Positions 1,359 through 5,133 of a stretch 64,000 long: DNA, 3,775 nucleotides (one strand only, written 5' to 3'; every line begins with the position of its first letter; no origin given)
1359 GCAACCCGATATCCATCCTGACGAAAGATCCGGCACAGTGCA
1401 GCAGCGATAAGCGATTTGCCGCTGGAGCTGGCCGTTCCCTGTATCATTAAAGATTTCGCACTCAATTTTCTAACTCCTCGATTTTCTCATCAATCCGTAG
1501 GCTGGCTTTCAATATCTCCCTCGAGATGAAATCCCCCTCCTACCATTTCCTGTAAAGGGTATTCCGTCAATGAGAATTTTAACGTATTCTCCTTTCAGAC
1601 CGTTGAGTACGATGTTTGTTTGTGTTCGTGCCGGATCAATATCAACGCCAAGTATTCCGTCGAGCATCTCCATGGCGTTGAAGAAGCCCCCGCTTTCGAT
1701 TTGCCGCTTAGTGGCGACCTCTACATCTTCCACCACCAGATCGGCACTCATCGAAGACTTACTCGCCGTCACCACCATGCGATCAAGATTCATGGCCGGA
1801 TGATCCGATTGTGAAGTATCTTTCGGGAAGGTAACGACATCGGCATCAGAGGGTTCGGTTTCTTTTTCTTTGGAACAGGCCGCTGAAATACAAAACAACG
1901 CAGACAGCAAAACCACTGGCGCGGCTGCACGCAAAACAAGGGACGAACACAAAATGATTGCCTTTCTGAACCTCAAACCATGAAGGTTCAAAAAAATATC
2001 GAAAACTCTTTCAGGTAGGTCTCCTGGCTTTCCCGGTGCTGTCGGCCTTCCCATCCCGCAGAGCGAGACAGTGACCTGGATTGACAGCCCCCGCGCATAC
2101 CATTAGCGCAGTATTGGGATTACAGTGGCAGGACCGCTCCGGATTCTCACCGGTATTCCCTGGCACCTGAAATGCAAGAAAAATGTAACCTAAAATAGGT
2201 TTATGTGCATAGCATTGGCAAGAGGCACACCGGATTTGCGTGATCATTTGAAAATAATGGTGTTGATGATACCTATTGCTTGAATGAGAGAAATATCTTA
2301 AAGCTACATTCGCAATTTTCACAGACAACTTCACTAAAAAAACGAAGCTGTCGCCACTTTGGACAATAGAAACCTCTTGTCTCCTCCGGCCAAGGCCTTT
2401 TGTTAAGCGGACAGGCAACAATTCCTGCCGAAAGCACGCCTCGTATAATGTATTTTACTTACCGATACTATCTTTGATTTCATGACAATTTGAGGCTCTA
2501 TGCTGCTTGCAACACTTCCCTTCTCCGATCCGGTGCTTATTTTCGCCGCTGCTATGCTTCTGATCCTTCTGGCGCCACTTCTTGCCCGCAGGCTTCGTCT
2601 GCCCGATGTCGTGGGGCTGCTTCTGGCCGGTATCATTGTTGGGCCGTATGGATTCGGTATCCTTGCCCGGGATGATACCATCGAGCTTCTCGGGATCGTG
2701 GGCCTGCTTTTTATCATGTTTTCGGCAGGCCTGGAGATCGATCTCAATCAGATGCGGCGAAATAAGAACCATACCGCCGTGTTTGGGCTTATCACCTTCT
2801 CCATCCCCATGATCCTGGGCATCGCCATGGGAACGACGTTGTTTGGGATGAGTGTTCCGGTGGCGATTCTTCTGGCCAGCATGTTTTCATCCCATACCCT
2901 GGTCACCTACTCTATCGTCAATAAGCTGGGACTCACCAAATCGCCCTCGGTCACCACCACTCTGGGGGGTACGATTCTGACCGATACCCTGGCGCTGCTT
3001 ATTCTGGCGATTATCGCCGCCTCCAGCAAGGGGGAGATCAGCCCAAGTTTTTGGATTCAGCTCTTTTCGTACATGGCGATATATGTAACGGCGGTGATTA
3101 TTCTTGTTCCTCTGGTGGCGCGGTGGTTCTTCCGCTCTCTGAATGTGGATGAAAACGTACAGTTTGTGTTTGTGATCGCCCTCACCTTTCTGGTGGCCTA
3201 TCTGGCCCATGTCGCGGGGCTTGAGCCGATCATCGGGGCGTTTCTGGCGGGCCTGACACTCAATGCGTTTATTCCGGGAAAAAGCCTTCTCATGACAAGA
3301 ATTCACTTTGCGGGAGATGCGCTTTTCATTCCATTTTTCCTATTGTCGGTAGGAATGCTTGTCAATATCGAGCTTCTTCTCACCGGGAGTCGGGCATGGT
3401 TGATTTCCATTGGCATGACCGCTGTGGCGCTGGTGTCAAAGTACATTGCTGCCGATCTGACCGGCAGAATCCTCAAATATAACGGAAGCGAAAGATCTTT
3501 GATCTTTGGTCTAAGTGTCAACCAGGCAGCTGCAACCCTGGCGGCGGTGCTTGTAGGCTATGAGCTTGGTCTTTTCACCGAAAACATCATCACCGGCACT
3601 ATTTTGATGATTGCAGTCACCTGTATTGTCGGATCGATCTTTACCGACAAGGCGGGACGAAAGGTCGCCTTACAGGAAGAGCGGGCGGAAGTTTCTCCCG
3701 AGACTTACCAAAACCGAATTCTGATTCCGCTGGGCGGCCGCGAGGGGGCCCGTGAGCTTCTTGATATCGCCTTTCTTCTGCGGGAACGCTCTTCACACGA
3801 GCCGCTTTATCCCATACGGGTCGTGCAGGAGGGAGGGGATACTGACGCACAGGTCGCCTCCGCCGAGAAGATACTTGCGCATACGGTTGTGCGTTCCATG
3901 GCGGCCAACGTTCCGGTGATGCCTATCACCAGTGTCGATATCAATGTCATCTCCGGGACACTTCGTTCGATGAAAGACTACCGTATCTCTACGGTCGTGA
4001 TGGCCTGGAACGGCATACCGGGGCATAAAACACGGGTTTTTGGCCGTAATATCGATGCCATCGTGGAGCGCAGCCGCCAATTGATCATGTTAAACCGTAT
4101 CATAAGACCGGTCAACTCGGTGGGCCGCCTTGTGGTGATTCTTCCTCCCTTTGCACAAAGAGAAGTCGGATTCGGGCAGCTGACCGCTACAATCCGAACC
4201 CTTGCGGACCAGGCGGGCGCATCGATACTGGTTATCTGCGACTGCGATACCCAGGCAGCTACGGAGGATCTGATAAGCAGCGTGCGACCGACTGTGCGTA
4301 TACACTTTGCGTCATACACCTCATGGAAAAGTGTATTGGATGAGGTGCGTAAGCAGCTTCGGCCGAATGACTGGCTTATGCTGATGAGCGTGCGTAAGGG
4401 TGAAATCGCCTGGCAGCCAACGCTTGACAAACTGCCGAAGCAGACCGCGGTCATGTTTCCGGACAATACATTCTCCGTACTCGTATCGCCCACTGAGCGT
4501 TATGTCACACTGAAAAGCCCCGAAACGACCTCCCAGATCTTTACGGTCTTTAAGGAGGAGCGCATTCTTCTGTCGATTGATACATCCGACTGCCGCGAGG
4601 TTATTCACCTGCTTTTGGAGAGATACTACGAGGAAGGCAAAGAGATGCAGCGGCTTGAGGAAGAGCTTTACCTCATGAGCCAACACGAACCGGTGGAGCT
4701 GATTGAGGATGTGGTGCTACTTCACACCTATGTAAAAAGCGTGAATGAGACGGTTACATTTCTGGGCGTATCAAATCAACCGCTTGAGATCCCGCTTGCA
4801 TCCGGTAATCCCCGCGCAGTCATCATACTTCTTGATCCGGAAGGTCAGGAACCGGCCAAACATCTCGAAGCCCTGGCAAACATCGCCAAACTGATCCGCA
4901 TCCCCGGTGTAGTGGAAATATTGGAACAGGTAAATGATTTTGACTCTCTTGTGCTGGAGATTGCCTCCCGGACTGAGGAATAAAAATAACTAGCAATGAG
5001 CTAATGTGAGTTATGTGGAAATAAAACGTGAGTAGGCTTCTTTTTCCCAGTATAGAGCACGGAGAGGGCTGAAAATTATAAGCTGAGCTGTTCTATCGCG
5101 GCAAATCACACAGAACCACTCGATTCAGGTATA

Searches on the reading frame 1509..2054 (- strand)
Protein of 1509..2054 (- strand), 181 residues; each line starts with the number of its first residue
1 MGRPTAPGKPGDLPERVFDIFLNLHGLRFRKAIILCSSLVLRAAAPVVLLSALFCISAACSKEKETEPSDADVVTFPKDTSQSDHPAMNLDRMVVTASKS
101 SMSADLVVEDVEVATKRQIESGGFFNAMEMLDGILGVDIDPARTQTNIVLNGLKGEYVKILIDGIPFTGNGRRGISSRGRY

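Call 38: search_protein_families(library=pfam, proteins=[window:1509-2054:-], max_evalue=0.00001)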
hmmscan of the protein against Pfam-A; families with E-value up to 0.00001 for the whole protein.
window:1509-2054:- (181 aa): 1 family
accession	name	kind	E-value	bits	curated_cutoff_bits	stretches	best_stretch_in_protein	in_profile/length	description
PF07715.20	Plug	-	2.2e-07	31.8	23.9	1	110-172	8-72/107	TonB-dependent Receptor Plug Domain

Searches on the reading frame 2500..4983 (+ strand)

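Call 3: search_protein_families(library=pfam, proteins=[window:2500-4983:+])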
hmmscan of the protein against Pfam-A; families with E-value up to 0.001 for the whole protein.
window:2500-4983:+ (827 aa): 2 families
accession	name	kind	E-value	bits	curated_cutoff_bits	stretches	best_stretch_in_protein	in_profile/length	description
PF00999.27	Na_H_Exchanger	-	2.7e-54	184.9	26.2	1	20-380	2-367/375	Sodium/hydrogen exchanger, transmembrane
PF00359.27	PTS_EIIA_2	-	1.4e-09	38.5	27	1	683-818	2-138/144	Phosphoenolpyruvate-dependent sugar phosphotransferase system, EIIA 2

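Call 4: search_protein_families(library=ncbifam, proteins=[window:2500-4983:+])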
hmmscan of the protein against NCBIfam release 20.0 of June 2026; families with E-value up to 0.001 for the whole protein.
window:2500-4983:+ (827 aa): 6 families
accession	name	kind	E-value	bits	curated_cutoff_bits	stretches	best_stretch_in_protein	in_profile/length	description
TIGR00932.1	2a37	subfamily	2.4e-38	132.2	238.3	1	23-289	5-275/275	monovalent cation:proton antiporter-2 (CPA2) family protein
NF002924.0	PRK03562.1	equivalog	4.3e-15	55.2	752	1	13-382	11-376/623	glutathione-regulated potassium-efflux system protein KefC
NF045626.1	FeTrans_MagA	equivalog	2.5e-13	49.7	700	1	16-316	11-311/386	iron transporter MagA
NF002973.0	PRK03659.1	equivalog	5.1e-13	48.4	804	1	15-335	14-326/602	glutathione-regulated potassium-efflux system protein KefB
NF007950.1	PRK10669.1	equivalog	4.4e-10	39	700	1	16-396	12-402/547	YbaL family putative K(+) efflux transporter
NF003716.0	PRK05326.1-3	equivalog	7.9e-06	24.6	355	1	12-392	8-392/499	potassium/proton antiporter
